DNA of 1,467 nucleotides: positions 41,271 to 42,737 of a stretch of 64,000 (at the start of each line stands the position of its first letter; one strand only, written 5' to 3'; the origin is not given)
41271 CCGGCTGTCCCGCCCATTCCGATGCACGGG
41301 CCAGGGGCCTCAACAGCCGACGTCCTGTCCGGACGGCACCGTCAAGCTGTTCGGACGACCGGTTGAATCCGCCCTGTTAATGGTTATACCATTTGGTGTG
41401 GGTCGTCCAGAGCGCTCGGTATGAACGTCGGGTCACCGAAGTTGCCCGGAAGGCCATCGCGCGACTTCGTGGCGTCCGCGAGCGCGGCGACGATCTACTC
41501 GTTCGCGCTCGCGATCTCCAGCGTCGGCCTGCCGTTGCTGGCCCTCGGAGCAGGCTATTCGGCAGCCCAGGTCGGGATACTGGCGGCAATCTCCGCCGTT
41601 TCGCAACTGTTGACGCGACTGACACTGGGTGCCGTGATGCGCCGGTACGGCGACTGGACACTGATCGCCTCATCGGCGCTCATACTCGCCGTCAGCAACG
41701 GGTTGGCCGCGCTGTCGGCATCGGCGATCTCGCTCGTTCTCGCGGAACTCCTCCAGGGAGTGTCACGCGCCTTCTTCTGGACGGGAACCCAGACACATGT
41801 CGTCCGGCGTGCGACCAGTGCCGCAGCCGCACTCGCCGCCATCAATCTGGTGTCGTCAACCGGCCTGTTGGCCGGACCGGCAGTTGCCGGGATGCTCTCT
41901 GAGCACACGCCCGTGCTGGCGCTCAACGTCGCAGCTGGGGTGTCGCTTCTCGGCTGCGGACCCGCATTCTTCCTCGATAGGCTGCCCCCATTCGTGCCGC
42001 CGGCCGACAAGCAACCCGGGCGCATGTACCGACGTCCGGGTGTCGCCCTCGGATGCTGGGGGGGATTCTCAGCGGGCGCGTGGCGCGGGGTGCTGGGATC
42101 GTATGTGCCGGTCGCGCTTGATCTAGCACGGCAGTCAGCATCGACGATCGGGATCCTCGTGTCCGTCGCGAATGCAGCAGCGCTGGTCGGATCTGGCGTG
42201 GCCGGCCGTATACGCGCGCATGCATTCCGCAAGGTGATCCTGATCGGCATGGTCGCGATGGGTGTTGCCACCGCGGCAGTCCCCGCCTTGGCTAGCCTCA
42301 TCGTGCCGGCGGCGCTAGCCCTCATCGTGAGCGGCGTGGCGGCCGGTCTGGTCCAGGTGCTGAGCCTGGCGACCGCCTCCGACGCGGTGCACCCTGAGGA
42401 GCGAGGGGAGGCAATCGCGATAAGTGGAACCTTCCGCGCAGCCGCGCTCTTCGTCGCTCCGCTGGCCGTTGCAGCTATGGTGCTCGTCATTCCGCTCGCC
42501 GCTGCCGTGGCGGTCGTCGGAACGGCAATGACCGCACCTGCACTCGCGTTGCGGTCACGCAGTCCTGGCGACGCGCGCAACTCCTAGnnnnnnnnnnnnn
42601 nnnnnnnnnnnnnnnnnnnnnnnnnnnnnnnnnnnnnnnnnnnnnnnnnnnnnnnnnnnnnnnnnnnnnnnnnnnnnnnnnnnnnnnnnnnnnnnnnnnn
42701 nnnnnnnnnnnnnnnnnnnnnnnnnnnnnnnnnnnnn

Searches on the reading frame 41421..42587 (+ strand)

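Call 62: search_protein_families(library=pfam, proteins=[window:41421-42587:+], max_evalue=0.0001)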
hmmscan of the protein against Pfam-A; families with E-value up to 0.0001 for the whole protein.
window:41421-42587:+ (388 aa): 2 families
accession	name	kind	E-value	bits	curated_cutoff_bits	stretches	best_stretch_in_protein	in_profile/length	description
PF07690.21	MFS_1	-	6.3e-31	108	33.4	2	22-347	4-347/347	Major Facilitator Superfamily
PF12832.13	MFS_1_like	-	3e-05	23.7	25.2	1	42-158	240-356/373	MFS_1 like family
